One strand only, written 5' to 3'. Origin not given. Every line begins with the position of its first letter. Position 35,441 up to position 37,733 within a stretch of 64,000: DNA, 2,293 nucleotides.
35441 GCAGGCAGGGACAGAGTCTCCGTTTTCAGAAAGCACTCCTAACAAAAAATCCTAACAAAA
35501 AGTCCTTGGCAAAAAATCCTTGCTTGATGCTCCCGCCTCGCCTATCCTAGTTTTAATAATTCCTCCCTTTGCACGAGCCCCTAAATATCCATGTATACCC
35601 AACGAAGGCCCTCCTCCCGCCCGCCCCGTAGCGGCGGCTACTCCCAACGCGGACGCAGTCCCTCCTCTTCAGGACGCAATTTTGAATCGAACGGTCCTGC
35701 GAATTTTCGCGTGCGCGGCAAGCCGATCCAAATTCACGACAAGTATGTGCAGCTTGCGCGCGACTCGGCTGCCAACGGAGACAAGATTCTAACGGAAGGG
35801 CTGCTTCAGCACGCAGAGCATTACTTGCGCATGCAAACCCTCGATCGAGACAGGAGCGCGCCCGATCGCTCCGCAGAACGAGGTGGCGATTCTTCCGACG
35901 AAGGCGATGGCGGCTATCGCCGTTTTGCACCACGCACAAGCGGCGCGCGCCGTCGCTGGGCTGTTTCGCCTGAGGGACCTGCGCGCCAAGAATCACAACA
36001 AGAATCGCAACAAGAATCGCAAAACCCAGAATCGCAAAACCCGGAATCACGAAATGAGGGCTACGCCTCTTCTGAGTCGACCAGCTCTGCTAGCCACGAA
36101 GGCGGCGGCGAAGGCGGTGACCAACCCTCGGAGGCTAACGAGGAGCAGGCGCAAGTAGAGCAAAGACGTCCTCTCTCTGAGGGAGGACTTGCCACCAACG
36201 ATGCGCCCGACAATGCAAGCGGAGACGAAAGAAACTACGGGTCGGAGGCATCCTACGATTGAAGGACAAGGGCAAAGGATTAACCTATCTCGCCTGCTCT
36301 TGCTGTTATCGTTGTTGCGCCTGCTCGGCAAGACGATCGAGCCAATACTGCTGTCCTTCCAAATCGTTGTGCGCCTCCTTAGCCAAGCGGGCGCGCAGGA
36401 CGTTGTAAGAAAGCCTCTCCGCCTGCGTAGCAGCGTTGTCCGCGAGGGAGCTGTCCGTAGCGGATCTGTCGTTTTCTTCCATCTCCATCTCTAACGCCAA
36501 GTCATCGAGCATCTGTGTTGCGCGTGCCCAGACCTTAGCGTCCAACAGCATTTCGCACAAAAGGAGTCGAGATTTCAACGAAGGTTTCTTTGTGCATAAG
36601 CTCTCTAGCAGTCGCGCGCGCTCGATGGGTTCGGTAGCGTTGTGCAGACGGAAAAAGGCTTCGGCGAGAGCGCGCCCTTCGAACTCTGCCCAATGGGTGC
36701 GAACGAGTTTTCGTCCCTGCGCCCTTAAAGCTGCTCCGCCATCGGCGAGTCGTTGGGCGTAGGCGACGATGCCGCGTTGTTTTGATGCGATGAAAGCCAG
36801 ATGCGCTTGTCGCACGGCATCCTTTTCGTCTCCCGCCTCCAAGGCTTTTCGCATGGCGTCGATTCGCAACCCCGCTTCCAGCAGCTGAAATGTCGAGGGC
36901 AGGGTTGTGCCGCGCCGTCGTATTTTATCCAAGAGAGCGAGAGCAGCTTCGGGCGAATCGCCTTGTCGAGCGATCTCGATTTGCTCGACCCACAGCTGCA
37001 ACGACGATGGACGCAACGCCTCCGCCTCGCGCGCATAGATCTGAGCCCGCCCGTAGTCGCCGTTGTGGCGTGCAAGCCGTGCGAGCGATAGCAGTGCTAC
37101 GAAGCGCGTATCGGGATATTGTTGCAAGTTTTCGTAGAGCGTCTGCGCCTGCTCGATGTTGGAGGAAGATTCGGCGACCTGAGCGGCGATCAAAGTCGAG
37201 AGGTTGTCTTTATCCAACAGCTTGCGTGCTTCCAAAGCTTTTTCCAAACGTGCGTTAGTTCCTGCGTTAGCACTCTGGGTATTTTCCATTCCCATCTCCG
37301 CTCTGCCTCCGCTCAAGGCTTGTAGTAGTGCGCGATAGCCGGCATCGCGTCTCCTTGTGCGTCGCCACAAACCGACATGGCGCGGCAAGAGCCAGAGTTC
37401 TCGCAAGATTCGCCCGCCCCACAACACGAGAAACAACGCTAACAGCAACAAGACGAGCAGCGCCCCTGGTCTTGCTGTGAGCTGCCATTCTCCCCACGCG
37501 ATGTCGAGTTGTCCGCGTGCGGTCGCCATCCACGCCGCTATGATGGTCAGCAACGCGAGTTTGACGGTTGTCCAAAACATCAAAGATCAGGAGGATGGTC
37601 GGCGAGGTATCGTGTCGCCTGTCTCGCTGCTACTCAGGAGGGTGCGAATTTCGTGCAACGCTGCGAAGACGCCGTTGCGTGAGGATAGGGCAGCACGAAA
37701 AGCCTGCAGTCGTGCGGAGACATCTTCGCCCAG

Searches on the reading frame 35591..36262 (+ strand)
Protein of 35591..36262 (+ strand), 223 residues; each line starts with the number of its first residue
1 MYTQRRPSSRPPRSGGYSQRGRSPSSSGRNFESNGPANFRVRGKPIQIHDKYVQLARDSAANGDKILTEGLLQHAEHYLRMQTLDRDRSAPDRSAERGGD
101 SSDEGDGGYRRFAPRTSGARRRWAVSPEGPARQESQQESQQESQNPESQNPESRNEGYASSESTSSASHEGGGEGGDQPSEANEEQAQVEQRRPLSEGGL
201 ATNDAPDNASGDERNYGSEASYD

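Call 11: find_encoding_contigs(protein=window:35591-36262:+, flank=10000, max_places=6)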
Protein window:35591-36262:+ (223 aa): no gene with exactly this product is on record in the collection.

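Call 16: search_protein_families(library=pfam, proteins=[window:35591-36262:+])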
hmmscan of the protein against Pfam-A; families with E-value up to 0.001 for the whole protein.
window:35591-36262:+ (223 aa): 1 family
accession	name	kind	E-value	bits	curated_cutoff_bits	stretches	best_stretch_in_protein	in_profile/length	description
PF13763.11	DUF4167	-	7.2e-22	77.9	25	1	17-83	8-73/78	Domain of unknown function (DUF4167)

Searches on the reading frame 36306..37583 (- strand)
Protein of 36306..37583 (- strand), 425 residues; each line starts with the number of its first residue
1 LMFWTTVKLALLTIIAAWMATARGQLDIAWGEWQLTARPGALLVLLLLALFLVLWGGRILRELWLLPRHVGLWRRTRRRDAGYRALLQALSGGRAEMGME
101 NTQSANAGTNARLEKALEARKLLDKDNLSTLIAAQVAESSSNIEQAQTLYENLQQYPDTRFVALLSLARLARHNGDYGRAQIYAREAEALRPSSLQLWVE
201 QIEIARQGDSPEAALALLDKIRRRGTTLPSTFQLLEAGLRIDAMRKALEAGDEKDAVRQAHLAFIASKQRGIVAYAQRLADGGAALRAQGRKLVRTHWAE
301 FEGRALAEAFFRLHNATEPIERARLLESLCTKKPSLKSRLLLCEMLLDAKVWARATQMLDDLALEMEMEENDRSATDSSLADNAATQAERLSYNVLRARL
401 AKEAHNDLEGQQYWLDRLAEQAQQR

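Call 16: search_protein_families(library=pfam, proteins=[window:36306-37583:-])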
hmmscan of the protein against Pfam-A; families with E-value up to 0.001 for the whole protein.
window:36306-37583:- (425 aa): 2 families
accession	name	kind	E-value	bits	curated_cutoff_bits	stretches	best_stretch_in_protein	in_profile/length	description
PF07219.19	HemY_N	-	8e-11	42.4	31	1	24-139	1-105/107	HemY protein N-terminus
PF12895.13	ANAPC3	-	0.00032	21.4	27.2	0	142-196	4-57/82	Anaphase-promoting complex, cyclosome, subunit 3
